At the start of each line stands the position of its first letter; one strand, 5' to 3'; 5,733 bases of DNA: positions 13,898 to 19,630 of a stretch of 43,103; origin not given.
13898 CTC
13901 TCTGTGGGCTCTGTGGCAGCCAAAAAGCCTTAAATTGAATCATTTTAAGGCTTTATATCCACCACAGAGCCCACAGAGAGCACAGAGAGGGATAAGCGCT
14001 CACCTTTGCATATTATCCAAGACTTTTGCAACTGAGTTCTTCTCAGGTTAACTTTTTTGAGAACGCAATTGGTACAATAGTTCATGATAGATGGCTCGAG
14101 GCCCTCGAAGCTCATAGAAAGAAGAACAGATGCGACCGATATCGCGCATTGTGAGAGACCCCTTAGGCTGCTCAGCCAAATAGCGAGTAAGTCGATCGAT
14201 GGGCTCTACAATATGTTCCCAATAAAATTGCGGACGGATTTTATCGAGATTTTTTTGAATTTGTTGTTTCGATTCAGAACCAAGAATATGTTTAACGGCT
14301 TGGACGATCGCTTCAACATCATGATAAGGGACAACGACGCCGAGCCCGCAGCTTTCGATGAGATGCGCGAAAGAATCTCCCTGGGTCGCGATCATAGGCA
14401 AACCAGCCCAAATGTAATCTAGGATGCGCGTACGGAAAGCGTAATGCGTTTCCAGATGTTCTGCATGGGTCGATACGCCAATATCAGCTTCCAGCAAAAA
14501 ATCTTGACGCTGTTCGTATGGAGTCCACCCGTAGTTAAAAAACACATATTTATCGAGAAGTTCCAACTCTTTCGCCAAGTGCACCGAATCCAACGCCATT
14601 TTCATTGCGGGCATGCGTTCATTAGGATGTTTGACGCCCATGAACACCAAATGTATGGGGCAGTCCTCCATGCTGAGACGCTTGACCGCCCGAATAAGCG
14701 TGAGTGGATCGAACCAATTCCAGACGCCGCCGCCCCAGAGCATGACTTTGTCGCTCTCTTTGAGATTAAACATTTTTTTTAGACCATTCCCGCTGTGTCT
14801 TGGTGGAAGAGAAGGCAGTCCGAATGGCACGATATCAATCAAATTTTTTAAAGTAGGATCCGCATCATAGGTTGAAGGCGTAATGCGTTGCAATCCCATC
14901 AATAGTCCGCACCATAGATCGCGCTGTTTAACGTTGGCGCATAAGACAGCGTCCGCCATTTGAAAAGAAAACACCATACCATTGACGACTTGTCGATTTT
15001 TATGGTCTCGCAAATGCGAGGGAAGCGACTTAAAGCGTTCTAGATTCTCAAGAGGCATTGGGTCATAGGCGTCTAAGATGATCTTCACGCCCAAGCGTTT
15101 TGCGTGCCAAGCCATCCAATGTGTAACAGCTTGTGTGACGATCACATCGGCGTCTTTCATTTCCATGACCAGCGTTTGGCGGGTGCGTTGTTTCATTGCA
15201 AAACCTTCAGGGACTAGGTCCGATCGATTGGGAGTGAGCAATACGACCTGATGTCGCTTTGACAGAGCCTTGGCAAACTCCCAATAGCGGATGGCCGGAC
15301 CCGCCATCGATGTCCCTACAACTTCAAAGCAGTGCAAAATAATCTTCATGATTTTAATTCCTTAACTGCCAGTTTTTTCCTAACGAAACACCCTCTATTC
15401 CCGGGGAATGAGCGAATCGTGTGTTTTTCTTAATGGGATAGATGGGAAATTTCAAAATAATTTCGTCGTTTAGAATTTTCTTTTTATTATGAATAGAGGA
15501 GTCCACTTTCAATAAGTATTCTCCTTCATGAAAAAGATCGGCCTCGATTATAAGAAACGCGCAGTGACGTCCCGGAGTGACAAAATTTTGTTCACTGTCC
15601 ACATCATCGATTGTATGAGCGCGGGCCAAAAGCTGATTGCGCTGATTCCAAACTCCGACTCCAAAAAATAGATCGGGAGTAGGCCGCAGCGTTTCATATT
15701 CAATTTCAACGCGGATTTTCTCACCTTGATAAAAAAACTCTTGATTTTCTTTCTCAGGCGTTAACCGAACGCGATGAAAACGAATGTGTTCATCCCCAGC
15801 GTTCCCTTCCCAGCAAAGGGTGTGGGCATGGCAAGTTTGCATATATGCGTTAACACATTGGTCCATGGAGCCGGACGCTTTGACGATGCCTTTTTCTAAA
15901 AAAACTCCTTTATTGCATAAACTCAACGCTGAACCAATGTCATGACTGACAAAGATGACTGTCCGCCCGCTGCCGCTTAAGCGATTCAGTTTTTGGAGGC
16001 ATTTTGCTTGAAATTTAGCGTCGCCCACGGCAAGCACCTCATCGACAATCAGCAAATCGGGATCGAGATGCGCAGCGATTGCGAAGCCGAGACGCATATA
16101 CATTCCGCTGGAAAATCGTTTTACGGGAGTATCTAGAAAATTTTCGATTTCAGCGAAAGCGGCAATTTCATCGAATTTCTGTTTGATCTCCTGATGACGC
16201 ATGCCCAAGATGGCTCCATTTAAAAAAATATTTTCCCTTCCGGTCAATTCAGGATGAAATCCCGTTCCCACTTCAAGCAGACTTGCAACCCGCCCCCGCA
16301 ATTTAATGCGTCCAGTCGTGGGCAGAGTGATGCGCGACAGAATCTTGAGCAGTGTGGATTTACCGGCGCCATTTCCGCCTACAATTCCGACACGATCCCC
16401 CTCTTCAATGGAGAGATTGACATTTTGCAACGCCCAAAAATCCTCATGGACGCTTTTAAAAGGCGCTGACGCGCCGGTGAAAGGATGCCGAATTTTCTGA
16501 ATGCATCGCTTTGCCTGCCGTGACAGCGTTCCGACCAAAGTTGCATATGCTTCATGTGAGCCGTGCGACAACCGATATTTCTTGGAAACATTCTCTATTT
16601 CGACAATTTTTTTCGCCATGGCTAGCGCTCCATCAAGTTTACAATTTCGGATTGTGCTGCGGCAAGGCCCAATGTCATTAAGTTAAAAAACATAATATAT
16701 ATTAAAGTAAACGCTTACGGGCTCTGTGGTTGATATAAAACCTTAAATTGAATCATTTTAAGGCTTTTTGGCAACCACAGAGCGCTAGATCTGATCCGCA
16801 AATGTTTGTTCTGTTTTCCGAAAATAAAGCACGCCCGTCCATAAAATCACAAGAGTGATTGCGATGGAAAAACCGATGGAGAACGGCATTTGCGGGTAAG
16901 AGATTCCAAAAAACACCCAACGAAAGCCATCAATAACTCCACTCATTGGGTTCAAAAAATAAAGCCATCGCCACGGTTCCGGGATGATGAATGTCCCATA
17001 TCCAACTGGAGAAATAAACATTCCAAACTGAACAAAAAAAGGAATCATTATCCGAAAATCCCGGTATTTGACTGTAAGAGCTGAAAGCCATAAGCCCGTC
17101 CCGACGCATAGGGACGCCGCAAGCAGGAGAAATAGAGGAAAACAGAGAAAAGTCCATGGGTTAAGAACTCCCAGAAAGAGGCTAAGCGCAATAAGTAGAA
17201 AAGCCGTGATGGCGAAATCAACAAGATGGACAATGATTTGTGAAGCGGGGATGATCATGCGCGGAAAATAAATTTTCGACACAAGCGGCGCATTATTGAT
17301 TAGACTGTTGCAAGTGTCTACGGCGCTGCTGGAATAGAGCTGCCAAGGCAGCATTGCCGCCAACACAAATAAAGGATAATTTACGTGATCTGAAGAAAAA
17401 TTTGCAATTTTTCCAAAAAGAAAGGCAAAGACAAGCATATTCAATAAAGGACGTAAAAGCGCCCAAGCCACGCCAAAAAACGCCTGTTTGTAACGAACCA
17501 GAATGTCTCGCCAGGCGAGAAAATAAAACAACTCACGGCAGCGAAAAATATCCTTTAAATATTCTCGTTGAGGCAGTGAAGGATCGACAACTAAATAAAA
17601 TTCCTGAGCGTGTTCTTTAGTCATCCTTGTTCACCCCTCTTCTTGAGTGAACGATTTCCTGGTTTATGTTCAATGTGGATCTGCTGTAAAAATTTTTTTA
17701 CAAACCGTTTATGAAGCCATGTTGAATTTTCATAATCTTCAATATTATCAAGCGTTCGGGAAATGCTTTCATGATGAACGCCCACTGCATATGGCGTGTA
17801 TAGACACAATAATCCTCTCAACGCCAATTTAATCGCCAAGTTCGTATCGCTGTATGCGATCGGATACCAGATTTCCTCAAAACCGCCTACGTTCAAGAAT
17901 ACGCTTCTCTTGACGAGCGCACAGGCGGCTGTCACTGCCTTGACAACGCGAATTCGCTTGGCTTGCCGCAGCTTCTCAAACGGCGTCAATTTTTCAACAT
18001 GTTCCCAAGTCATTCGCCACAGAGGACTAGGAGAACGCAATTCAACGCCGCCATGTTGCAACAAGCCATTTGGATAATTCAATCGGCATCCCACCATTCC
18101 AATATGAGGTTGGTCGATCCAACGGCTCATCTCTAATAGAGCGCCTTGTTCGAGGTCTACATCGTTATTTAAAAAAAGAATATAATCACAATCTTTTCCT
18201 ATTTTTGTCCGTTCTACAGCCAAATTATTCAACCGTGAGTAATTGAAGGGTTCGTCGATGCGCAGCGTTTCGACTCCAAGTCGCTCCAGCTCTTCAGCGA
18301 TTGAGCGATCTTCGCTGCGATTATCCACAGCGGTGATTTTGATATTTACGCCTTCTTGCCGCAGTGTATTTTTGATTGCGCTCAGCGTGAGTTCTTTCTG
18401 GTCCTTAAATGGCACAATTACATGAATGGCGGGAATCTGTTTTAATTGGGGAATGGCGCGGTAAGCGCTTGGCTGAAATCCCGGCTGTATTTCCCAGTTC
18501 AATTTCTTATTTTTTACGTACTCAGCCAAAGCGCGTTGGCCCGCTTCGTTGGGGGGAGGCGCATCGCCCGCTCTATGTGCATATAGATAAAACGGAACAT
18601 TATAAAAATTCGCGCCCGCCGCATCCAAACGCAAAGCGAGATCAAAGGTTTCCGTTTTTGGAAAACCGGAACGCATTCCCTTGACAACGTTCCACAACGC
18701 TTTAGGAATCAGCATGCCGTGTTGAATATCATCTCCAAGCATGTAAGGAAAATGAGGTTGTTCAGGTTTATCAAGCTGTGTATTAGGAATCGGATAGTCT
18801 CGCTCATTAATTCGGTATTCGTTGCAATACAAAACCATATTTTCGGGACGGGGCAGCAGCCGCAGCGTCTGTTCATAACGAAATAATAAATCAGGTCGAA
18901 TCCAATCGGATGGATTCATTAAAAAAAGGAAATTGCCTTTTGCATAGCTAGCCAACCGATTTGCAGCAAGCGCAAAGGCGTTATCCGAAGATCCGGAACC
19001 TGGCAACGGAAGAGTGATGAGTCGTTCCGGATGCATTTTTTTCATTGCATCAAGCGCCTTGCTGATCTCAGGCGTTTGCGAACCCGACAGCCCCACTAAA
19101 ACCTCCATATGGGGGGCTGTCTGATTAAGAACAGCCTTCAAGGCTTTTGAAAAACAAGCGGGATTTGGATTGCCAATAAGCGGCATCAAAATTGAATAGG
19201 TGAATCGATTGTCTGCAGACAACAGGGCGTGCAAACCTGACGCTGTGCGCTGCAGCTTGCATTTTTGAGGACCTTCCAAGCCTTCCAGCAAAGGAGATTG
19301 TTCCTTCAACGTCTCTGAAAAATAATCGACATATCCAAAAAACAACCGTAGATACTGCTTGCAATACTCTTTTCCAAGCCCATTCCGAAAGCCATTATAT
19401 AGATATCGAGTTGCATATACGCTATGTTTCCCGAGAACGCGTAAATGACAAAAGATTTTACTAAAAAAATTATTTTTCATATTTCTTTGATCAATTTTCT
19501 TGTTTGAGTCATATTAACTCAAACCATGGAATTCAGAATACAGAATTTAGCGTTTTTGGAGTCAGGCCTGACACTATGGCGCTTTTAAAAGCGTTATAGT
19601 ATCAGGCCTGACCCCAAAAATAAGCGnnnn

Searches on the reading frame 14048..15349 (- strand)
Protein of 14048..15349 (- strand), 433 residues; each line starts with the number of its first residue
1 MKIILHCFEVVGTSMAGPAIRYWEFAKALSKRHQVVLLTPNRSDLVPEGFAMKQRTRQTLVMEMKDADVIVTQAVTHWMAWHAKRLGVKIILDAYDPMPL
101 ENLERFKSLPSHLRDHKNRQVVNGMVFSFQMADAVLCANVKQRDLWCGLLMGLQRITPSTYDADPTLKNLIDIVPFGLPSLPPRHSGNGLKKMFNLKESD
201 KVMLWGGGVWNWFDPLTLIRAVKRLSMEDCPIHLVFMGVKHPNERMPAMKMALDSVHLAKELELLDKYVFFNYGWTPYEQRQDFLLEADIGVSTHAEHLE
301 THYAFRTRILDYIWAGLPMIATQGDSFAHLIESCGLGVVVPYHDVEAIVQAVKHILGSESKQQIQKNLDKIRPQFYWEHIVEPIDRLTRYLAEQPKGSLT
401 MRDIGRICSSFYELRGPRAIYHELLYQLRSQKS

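Call 43: search_protein_families(library=pfam, proteins=[window:14048-15349:-], max_evalue=0.00001)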
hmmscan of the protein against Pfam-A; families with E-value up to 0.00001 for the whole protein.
window:14048-15349:- (433 aa): 2 families
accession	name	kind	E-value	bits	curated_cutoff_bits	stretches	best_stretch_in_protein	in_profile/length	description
PF13692.12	Glyco_trans_1_4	-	1.8e-08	35.2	27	1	207-356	8-140/142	Glycosyl transferases group 1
PF00534.26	Glycos_transf_1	-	7.4e-07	29.3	26.4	1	215-363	30-163/172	Glycosyl transferases group 1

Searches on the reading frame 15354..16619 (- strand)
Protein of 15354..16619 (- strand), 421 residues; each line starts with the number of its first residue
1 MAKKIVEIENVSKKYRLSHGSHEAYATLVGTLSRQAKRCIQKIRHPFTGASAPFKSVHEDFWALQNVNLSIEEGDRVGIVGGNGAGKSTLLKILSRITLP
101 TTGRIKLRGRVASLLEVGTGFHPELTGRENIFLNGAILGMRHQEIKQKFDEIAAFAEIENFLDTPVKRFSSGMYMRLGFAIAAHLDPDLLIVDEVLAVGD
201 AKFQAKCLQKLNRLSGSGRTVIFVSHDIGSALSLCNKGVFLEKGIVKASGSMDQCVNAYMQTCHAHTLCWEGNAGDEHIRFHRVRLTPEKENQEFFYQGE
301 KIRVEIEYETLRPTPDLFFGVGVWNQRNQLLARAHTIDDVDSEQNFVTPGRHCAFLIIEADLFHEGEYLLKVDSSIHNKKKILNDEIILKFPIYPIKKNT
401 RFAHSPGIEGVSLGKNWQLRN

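Call 43: search_protein_families(library=pfam, proteins=[window:15354-16619:-], max_evalue=0.00001)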
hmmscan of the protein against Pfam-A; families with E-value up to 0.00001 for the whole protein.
window:15354-16619:- (421 aa): 2 families
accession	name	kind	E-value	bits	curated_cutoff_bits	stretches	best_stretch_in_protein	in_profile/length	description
PF00005.33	ABC_tran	-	2.7e-23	83.5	25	1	64-195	1-135/137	ABC transporter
PF14524.12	Wzt_C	-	8.5e-07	29.5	30.4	1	274-372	5-103/143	Wzt C-terminal domain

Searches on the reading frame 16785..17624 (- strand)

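Call 43: search_protein_families(library=pfam, proteins=[window:16785-17624:-], max_evalue=0.00001)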
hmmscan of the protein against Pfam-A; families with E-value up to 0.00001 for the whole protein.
window:16785-17624:- (279 aa): 1 family
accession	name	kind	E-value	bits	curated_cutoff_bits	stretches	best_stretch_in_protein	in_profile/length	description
PF01061.29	ABC2_membrane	-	2.3e-21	76.7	26.9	1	32-239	2-211/211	ABC-2 type transporter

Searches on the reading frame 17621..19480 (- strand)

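Call 43: search_protein_families(library=pfam, proteins=[window:17621-19480:-], max_evalue=0.00001)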
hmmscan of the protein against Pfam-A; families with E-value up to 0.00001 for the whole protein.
window:17621-19480:- (619 aa): 1 family
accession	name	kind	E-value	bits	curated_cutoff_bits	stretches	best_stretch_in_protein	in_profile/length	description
PF00535.33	Glycos_transf_2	-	2.5e-14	54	23.3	1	354-528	2-164/168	Glycosyl transferase family 2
